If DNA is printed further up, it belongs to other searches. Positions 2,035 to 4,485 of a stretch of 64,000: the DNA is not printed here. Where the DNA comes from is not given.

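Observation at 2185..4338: Unusual fusion of a Wzx-type polysaccharide flippase with an ATP-grasp ligase domain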

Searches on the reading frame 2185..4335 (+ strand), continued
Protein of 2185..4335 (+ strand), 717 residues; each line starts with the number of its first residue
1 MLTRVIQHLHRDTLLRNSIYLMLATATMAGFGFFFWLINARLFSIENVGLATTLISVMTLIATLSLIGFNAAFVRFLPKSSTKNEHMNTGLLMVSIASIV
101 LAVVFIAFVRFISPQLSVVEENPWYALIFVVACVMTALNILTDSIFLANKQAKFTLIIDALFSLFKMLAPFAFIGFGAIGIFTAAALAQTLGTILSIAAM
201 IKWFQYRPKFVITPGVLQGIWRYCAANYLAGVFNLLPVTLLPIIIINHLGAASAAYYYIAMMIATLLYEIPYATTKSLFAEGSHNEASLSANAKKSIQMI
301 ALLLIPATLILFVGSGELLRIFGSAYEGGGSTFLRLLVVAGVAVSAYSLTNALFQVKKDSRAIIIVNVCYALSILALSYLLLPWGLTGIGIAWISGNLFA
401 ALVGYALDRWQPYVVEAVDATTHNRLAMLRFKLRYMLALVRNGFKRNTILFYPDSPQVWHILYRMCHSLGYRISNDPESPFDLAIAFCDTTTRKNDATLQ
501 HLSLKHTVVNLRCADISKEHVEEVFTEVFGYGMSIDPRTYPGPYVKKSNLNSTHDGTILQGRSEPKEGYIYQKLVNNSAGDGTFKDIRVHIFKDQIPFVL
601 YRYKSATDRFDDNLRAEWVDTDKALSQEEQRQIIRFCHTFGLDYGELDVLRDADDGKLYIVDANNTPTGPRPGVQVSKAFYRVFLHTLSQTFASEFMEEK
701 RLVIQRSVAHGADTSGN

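Call 60: fold_search(model_id=the predicted structure, library=pdb)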
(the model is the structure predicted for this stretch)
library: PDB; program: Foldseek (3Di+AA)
matches with E <= 10: 408; with E <= 0.001: 97
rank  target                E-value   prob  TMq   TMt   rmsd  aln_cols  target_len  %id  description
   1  3vvo                  2.2e-09  1.00  0.42  0.62   6.7       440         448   18  Crystal structure of MATE in the bent conformation (released 2013-04-03)
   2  6fhz                  2.3e-09  1.00  0.43  0.66   5.7       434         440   18  Inward-facing conformation of a multidrug resistance MATE family transporter of the MOP superfamily. (released 2019-05-08)
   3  3wbn_A                1.3e-08  1.00  0.44  0.65   5.8       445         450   18  Crystal structure of MATE in complex with MaL6 (released 2013-06-12)
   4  3w4t                  1.9e-08  1.00  0.43  0.64   6.1       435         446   17  Crystal structure of MATE P26A mutant (released 2013-04-03)
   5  4mlb_C                2.0e-08  1.00  0.41  0.60   7.1       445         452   16  Reverse polarity of binding pocket suggests different function of a MOP superfamily transporter from Pyrococcus furios (released 2013-09-25)
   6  3vvs_A                2.8e-08  1.00  0.43  0.64   6.2       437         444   16  Crystal structure of MATE in complex with MaD3S (released 2013-04-03)
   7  3vvr_A                3.0e-08  1.00  0.42  0.63   6.3       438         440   16  Crystal structure of MATE in complex with MaD5 (released 2013-04-03)
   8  6gwh                  3.4e-08  1.00  0.45  0.68   5.7       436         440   18  Outward-facing conformation of a multidrug resistance MATE family transporter of the MOP superfamily. (released 2019-06-05)
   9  6hfb_C                3.8e-08  1.00  0.44  0.65   5.5       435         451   18  Outward-facing conformation of a multidrug resistance MATE family transporter of the MOP superfamily. (released 2019-06-12)
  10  4mlb_A                4.6e-08  1.00  0.43  0.64   6.1       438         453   17  Reverse polarity of binding pocket suggests different function of a MOP superfamily transporter from Pyrococcus furios (released 2013-09-25)
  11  3vvn                  4.8e-08  1.00  0.43  0.65   6.1       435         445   17  Crystal structure of MATE in the straight conformation (released 2013-04-03)
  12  3vvp_A                4.8e-08  1.00  0.38  0.60   7.4       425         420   18  Crystal structure of MATE in complex with Br-NRF (released 2013-04-03)
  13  4mlb_B                4.8e-08  1.00  0.39  0.57   7.5       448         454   16  Reverse polarity of binding pocket suggests different function of a MOP superfamily transporter from Pyrococcus furios (released 2013-09-25)
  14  6hfb_B                5.9e-08  1.00  0.44  0.65   5.8       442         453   18  Outward-facing conformation of a multidrug resistance MATE family transporter of the MOP superfamily. (released 2019-06-12)
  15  9g9n_A                6.7e-08  1.00  0.46  0.76   4.1       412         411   16  Lipid III flippase WzxE with NB10 and NB7 nanobodies in inward-facing conformation - crystal 1 (released 2025-01-22)
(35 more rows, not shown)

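Call 61: find_encoding_contigs(protein=P0001, flank=10000, max_places=2)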
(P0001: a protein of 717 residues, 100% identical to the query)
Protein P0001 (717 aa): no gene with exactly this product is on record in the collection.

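Call 63: list_cluster_members(proteins=[P0001, P0002, P0012, P0014, P0024, P0125, P0233])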
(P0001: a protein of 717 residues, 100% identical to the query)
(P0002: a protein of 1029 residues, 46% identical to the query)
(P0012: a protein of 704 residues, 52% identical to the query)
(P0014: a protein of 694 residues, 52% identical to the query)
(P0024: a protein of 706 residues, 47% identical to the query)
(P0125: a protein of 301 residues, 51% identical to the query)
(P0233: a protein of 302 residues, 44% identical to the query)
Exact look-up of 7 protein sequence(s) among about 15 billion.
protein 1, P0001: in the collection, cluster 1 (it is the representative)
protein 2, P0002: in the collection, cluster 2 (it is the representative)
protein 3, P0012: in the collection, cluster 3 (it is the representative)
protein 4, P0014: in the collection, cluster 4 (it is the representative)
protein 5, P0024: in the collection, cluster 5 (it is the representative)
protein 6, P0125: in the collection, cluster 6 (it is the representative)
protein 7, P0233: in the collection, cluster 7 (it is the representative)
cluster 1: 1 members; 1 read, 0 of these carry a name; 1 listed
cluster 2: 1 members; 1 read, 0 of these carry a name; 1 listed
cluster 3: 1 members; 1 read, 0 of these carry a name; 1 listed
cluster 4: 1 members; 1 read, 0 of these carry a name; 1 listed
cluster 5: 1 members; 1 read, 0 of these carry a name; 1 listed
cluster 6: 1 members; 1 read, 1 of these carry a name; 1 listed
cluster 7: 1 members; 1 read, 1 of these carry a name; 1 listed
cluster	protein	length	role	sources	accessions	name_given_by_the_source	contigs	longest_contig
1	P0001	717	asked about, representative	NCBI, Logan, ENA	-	-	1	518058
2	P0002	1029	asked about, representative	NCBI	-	-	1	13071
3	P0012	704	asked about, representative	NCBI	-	-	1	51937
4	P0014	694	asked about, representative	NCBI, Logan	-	-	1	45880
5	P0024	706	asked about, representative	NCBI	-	-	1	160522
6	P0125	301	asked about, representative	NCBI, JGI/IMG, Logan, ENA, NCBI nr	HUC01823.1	MAG TPA: hypothetical protein VMA75_02880 [Candidatus Paceibacterota bacterium] | hypothetical protein [Candidatus Paceibacterota bacterium]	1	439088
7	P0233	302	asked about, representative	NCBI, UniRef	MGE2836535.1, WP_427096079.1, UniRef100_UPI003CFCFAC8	hypothetical protein [Mycobacterium sp. SMC-4] | hypothetical protein n=1 Tax=Mycobacterium sp. SMC-4 TaxID=2857059 RepID=UPI003CFCFAC8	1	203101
